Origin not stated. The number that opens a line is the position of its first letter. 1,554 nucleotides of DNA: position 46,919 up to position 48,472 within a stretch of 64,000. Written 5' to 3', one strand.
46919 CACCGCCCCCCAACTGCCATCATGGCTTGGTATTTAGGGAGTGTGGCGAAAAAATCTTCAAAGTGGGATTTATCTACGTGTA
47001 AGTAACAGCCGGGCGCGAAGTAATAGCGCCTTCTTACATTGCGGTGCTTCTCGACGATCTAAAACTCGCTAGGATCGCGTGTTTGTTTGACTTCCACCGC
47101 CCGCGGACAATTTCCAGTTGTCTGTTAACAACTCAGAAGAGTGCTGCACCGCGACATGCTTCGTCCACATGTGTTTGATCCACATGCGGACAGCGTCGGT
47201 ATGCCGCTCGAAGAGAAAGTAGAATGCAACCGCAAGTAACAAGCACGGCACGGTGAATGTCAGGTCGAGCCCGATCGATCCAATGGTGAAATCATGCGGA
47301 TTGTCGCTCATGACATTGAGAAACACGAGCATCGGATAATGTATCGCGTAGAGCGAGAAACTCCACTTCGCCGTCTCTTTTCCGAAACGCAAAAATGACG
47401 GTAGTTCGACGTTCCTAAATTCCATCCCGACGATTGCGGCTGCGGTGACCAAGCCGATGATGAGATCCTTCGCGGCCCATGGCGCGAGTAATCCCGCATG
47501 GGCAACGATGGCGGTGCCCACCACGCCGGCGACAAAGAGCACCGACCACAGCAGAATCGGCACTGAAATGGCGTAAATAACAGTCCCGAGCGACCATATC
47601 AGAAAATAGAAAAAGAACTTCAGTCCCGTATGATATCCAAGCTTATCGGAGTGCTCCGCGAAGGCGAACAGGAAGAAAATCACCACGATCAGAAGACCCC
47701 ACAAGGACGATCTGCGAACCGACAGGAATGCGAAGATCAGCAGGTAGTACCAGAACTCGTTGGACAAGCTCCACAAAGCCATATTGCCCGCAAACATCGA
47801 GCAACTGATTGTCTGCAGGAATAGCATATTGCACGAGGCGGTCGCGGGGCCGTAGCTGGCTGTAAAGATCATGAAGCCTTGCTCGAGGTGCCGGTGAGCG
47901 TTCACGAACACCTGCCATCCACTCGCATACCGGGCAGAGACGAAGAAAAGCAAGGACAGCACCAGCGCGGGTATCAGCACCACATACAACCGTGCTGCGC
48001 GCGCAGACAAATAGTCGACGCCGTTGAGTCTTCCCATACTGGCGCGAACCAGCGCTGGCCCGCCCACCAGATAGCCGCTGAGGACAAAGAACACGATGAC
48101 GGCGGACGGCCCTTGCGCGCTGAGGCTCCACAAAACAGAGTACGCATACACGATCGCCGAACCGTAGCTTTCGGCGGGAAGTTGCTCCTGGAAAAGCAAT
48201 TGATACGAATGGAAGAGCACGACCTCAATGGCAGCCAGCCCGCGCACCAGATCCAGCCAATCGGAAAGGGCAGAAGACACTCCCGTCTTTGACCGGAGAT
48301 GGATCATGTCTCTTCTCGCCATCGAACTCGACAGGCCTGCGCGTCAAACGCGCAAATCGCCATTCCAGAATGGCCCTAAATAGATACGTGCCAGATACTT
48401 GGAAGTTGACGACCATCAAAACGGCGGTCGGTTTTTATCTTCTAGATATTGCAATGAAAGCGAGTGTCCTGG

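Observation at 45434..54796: Candidate self-contained EPS production and modification cassette with three unknown components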

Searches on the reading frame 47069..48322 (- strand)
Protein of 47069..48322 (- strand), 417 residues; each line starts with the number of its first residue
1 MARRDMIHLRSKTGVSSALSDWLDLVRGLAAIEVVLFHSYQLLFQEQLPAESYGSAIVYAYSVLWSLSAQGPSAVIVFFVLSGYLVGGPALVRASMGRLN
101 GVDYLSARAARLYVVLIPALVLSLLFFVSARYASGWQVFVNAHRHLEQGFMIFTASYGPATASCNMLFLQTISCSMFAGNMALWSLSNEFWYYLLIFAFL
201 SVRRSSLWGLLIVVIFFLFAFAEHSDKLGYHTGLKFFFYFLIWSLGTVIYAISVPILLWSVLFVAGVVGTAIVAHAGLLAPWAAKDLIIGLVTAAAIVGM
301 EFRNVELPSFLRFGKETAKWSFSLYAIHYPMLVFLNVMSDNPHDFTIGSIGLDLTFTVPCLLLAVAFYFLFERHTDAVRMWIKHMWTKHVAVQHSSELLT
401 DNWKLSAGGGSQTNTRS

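Call 4: search_protein_families(library=pfam, proteins=[window:47069-48322:-], max_evalue=0.01)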
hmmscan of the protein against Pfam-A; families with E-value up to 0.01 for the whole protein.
window:47069-48322:- (417 aa): 1 family
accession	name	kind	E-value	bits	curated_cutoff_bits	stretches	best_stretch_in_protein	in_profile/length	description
PF01757.29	Acyl_transf_3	-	1.6e-18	67.3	31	1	21-368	2-325/326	Acyltransferase domain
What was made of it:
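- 47069..48307 (-): Acyltransferase-3 (AT3-only, no SGNH domain), a putative polysaccharide O-acyltransferase. PF01757, E 1.6e-18 (call 4).
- Checked: AT3, 47069-48322 (-): PF01757, E 1.6e-18 (call 4).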

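Call 5: search_protein_families(library=ncbifam, proteins=[window:47069-48322:-], max_evalue=0.01)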
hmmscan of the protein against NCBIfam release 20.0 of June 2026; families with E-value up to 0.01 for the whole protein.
window:47069-48322:- (417 aa): 0 families
